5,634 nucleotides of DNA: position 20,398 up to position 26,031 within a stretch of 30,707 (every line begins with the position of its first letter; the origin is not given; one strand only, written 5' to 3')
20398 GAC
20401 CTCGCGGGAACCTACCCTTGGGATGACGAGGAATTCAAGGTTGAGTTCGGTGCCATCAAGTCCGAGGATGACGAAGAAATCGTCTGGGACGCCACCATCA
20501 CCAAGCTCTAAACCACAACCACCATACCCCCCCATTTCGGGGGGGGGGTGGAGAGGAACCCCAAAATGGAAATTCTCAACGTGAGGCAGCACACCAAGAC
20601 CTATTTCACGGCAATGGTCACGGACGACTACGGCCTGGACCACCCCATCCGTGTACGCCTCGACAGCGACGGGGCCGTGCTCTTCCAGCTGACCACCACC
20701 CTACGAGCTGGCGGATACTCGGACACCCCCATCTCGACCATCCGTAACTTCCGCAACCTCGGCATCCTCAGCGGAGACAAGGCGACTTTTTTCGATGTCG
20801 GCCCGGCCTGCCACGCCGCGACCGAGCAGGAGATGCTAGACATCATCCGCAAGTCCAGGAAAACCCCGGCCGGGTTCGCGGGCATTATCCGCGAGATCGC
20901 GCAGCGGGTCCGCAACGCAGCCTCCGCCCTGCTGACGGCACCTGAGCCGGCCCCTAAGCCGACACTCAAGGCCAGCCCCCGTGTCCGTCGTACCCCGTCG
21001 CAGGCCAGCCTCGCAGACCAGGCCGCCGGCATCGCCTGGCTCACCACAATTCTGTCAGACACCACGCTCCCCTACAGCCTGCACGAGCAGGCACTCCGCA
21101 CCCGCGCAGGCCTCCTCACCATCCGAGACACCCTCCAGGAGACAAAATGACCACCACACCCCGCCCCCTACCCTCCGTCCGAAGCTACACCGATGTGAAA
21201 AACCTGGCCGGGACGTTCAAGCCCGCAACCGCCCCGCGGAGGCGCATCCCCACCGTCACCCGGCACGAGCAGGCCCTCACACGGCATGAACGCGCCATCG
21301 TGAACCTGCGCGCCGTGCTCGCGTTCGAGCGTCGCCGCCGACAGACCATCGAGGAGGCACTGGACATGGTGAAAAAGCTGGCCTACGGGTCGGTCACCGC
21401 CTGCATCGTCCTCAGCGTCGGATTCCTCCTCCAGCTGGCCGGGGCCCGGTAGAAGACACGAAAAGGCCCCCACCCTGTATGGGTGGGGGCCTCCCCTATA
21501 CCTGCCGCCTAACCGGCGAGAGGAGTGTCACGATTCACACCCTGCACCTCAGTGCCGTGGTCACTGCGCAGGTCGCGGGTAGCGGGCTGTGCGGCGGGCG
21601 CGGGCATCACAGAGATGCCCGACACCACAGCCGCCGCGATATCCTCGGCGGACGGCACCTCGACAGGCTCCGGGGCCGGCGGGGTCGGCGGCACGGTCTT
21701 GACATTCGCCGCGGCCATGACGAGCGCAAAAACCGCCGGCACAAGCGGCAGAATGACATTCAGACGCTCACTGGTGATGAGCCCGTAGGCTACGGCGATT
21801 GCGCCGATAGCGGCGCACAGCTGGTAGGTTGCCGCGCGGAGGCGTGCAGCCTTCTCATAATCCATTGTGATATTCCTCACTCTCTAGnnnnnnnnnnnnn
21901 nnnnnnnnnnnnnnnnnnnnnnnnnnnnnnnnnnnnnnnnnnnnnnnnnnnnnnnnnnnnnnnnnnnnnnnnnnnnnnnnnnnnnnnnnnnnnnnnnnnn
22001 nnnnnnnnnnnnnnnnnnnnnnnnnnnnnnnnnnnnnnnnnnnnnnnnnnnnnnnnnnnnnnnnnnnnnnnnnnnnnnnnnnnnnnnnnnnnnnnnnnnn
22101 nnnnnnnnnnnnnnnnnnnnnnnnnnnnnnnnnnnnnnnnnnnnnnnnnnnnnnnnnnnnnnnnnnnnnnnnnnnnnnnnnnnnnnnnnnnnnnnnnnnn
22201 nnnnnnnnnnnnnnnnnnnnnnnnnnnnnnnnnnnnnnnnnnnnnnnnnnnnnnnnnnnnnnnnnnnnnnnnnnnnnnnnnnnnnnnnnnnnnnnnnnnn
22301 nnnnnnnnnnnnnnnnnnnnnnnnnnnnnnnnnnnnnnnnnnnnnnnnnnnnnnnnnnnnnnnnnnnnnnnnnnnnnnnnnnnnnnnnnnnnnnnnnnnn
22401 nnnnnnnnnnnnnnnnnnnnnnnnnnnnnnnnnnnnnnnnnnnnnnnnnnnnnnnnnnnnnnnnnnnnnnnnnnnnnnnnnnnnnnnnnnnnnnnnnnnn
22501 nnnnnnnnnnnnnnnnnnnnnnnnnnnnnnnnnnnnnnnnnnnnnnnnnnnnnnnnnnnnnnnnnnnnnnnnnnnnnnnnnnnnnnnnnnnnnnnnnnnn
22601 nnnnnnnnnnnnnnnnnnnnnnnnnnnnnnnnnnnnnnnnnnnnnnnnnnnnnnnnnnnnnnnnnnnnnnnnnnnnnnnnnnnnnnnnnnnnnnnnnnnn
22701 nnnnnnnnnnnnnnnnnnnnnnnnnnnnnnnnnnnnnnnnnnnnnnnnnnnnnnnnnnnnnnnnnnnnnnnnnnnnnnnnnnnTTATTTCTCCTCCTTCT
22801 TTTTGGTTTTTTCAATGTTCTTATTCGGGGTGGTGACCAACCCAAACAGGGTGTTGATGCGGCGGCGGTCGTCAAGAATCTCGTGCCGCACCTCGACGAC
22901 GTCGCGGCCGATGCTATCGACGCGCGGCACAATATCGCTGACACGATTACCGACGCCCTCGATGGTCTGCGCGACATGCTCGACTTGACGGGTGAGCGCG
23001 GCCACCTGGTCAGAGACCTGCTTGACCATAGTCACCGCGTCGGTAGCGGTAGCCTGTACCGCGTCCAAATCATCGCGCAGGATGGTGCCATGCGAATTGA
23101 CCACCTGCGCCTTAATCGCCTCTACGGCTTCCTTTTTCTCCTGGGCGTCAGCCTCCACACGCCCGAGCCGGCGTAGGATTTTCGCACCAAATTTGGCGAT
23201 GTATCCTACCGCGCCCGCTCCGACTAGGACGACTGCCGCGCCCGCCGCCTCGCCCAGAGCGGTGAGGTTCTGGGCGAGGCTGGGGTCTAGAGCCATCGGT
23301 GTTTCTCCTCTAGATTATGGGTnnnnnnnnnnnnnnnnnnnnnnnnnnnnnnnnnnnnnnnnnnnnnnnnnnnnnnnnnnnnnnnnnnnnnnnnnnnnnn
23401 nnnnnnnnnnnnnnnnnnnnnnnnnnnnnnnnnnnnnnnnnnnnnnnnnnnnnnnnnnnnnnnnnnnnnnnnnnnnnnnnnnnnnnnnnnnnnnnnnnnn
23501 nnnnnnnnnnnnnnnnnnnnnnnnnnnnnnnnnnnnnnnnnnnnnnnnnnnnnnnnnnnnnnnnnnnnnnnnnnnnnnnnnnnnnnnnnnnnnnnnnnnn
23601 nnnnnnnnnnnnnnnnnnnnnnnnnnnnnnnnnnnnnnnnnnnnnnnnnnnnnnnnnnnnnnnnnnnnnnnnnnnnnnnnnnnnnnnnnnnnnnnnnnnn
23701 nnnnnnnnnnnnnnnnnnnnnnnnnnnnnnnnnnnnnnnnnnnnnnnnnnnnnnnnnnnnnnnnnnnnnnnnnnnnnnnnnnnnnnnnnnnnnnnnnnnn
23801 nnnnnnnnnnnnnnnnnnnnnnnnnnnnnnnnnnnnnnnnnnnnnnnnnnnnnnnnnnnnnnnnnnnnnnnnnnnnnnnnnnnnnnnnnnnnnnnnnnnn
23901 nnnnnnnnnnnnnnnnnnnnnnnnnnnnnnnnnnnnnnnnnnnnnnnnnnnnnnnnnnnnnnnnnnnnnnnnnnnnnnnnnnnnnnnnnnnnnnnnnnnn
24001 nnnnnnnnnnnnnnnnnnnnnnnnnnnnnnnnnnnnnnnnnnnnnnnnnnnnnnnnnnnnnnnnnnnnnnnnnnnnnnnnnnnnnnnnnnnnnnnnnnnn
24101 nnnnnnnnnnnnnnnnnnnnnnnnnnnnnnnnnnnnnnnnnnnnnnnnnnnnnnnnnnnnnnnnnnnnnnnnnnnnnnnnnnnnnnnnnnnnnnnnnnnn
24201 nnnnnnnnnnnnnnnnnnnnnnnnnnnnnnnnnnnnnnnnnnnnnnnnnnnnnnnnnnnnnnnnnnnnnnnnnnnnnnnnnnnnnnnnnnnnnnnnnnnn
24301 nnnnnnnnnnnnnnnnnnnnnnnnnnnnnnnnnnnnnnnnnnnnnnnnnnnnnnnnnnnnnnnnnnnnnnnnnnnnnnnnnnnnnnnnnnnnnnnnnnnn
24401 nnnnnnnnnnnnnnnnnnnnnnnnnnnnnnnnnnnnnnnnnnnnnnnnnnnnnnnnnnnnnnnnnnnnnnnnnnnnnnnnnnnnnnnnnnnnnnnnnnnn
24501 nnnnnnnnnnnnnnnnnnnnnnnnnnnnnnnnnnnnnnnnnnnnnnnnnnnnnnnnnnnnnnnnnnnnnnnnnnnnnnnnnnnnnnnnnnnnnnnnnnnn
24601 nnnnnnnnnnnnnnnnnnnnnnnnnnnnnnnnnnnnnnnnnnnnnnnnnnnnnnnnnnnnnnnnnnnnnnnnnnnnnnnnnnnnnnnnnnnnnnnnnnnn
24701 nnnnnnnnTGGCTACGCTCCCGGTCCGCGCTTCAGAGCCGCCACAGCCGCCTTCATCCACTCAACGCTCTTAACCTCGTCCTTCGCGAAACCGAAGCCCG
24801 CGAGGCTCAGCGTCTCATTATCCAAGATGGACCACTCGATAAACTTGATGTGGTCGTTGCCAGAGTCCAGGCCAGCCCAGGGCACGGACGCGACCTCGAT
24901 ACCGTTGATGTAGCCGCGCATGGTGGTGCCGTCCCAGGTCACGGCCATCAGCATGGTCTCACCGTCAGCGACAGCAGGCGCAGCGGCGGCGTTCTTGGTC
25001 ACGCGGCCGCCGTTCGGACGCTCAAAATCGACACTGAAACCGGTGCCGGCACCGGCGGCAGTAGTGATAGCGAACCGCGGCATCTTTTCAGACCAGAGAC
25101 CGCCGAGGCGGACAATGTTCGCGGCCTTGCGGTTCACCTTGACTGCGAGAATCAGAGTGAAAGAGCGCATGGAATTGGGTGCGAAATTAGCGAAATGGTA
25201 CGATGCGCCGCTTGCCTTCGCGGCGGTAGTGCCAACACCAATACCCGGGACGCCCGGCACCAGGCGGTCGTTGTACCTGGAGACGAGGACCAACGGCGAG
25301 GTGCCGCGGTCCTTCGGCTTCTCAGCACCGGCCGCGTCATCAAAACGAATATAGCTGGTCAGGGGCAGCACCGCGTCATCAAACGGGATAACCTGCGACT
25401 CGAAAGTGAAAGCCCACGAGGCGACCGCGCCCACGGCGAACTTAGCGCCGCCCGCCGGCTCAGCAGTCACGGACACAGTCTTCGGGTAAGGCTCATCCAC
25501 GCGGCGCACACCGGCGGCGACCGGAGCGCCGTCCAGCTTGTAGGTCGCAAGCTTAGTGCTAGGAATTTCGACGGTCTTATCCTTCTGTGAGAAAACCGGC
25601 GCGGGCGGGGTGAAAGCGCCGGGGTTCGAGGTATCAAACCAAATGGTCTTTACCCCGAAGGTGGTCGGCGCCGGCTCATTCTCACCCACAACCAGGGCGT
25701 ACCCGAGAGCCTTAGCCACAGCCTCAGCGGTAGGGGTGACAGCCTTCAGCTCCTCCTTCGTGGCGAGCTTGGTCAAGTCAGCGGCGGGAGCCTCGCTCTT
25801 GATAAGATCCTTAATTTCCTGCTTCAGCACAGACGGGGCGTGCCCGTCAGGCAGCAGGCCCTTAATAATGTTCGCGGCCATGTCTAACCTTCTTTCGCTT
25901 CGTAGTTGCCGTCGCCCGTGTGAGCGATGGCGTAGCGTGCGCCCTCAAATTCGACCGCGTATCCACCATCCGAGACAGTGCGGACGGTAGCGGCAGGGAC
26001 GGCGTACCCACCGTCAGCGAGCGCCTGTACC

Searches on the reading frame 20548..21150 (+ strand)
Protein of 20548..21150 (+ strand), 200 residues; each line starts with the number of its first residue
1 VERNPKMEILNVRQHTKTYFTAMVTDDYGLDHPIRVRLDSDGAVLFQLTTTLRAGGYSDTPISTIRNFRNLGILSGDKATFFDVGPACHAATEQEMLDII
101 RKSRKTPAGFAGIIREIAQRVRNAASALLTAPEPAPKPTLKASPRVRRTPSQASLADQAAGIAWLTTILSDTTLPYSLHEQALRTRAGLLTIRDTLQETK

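Call 16: search_protein_families(library=pfam, proteins=[window:20548-21150:+], max_evalue=0.01)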
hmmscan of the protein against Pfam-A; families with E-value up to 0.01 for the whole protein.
window:20548-21150:+ (200 aa): 0 families

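Call 42: search_protein_families(library=pfam, proteins=[window:20548-21150:+], max_evalue=5)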
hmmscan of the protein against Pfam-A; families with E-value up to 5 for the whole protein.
window:20548-21150:+ (200 aa): 1 family
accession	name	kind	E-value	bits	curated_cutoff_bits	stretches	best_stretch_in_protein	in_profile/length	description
PF05363.17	Herpes_US12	-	0.032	15.4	21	1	101-164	13-75/86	Herpesvirus US12 family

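Call 54: search_protein_families(library=phrogs, proteins=[window:20548-21150:+], max_evalue=1)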
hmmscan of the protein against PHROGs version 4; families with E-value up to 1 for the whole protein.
window:20548-21150:+ (200 aa): 2 families
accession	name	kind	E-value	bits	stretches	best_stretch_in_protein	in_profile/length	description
phrog_15845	-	unknown function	0.27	11.9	1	20-113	64-161/212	-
phrog_35655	-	unknown function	0.4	11.7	1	67-79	26-38/38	-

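Call 61: find_homologous_proteins(query=window:20548-21150:+, max_evalue=0.001)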
Query window:20548-21150:+ (200 aa): 44 proteins with E <= 0.001 among 551 candidates.
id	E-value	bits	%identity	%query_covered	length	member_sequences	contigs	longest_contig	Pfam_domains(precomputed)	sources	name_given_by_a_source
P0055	3.3e-116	403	95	97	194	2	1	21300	-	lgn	-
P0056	2.5e-113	394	94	97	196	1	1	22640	-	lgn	-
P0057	2.8e-113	394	94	96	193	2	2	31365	-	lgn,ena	-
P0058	5.5e-113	393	93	97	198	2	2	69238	-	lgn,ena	-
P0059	2.4e-112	391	93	97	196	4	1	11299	-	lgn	-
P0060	3.4e-112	390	92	97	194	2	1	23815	-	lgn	-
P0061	6.4e-112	389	92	97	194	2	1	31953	-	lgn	-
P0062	2.7e-111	387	92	97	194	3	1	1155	-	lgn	-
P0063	9.5e-111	386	92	97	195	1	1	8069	-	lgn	-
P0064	7.0e-110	383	91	97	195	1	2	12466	-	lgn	-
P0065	6.1e-109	380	90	97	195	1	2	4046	-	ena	-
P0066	1.9e-106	372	87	97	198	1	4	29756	-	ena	-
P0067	5.6e-92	324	79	97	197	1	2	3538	-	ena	-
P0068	2.3e-91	322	88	89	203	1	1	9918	-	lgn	-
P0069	6.6e-83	295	74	97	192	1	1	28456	-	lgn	-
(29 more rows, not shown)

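Call 67: predict_structure(alignment_id=A4)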
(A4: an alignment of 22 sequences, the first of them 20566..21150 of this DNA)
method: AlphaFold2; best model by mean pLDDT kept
length: 194 residues; sequences in the alignment: 22
mean_pLDDT: 76.9   pTM: 0.54
mean pLDDT of the five models: 76.9, 76.9, 74.4, 73.9, 70.6
residues with pLDDT >= 90: 21; 70-90: 129; 50-70: 20; < 50: 24
segments of 3 or more residues with pLDDT < 50: 124-145
pLDDT, mean of each block of 10 residues (from residue 1): 78 85 84 85 88 81 81 55 82 88 89 84 44 36 54 87 88 90 86 72
secondary structure, 60 per line:
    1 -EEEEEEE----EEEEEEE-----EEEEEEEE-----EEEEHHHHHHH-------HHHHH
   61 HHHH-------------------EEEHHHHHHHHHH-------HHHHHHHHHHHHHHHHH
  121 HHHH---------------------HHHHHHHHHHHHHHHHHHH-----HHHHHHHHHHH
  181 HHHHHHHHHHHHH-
elements in order: E2-8 E13-19 E25-32 E38-41 H42-48 H56-64 E84-86 H87-96 H104-124 H146-164 H170-193
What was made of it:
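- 20566..21150 (+): 194-aa protein of the P6 operon. Its N-terminal domain has the Bro-N/KilA-N/APSES fold, which is DNA-binding in Mbp1 (1bm8), one of the matched structures; its C-terminal part is a helical hairpin. AF2 model, pLDDT 76.9 (call 67).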

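Call 106: fold_search(model_id=the predicted structure, library=viral)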
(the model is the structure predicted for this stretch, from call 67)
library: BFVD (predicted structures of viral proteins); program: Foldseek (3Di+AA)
matches with E <= 10: 427; with E <= 0.001: 2
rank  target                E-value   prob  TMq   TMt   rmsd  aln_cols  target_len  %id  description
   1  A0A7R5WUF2            3.3e-04  1.00  0.35  0.38  19.8       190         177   14  Uncharacterized protein [Diachasmimorpha longicaudata entomopoxvirus]
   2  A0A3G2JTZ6            5.3e-04  1.00  0.41  0.30  17.6       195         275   13  Bro [Spodoptera exigua multiple nucleopolyhedrovirus]
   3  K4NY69                1.8e-03  1.00  0.36  0.30  21.4       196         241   10  Bro13 [Heliothis virescens ascovirus 3g]
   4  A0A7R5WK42            2.2e-03  1.00  0.39  0.34   7.9       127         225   16  Putative Bro-N domain-containing protein 9 [Diachasmimorpha longicaudata entomopoxvirus]
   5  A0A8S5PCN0            3.2e-03  0.98  0.30  0.23  15.2       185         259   15  Repressor domain protein [Myoviridae sp. ctgr818]
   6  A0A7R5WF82            3.6e-03  0.99  0.33  0.34  13.1       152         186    8  Putative Bro-N domain-containing protein 5 [Diachasmimorpha longicaudata entomopoxvirus]
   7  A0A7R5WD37            4.1e-03  1.00  0.41  0.38  11.3       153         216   10  Putative Bro-N domain-containing protein 10 [Diachasmimorpha longicaudata entomopoxvirus]
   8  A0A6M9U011            5.2e-03  0.94  0.30  0.19  21.5       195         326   13  Bro-N domain-containing protein [Drosophila-associated filamentous virus]
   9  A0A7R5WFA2            5.5e-03  0.99  0.39  0.42  15.9       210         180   11  Uncharacterized protein [Diachasmimorpha longicaudata entomopoxvirus]
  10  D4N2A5                6.6e-03  0.98  0.35  0.21  16.6       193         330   10  BRO-D [Lymantria xylina multiple nucleopolyhedrovirus]
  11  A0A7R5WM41            9.3e-03  0.98  0.36  0.28  18.7       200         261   10  Putative Bro-N domain-containing protein 8 [Diachasmimorpha longicaudata entomopoxvirus]
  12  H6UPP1                1.4e-02  1.00  0.44  0.37   4.0       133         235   13  BRO-A2 [Autographa californica multiple nucleopolyhedrovirus]
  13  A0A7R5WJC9            1.5e-02  0.98  0.41  0.29  16.4       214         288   11  Putative Bro-N domain-containing protein 17 [Diachasmimorpha longicaudata entomopoxvirus]
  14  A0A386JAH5            1.7e-02  0.87  0.31  0.14  18.5       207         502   11  Bro11 [Heliothis virescens ascovirus 3h]
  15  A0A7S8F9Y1            1.7e-02  0.80  0.27  0.30  16.2       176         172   11  BRO-G [Lymantria dispar multicapsid nuclear polyhedrosis virus]
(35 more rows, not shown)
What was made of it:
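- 20566..21150 (+): BFVD hits are dominated by Bro-N proteins (call 106).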

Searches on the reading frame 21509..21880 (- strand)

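Call 16: search_protein_families(library=pfam, proteins=[window:21509-21880:-], max_evalue=0.01)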
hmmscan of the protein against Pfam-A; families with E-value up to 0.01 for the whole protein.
window:21509-21880:- (123 aa): 1 family
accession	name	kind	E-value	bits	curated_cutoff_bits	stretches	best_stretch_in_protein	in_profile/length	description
PF23809.1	Phage_holin_9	-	6.9e-08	32.8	27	1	11-69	68-124/130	Bacteriophage holin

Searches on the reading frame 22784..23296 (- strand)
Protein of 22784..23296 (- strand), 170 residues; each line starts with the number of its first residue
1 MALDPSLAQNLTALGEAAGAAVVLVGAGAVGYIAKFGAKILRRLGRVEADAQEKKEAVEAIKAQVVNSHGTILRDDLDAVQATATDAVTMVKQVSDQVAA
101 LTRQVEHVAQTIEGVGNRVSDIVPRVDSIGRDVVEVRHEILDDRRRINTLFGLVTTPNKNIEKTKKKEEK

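Call 25: search_protein_families(library=pfam, proteins=[window:22784-23296:-], max_evalue=0.01)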
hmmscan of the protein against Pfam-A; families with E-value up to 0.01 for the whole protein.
window:22784-23296:- (170 aa): 4 families
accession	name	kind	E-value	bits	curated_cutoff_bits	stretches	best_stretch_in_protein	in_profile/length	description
PF10874.13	DUF2746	-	2.7e-06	28.2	23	1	51-100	33-82/101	Protein of unknown function (DUF2746)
PF23991.1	DUF7310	-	0.0011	19.8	40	1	74-138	2-65/83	Coiled-coil region of unknown function (DUF7310)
PF07889.17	DUF1664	-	0.002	18.6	34.6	1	86-166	41-122/124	Protein of unknown function (DUF1664)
PF20667.3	Sec10_N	-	0.0083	16.7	27.4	0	31-110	3-84/118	Exocyst complex component Sec10, N-terminal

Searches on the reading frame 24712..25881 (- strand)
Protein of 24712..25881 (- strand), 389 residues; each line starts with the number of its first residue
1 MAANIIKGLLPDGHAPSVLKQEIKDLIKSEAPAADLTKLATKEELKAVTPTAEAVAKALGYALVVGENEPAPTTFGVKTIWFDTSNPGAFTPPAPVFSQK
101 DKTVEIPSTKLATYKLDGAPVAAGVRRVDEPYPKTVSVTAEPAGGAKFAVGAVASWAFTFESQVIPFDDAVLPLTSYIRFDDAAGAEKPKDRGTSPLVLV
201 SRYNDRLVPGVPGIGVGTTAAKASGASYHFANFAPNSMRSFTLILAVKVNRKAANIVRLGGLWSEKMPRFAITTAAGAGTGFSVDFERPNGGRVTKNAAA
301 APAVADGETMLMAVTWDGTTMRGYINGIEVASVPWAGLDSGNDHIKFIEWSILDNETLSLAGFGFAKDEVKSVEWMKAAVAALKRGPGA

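Call 25: search_protein_families(library=pfam, proteins=[window:24712-25881:-], max_evalue=0.01)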
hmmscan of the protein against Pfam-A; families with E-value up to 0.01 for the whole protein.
window:24712-25881:- (389 aa): 1 family
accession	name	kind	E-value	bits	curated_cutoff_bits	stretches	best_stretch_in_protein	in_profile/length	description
PF13385.13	Laminin_G_3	-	1.3e-05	25.9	27.6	1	239-336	17-108/151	Concanavalin A-like lectin/glucanases superfamily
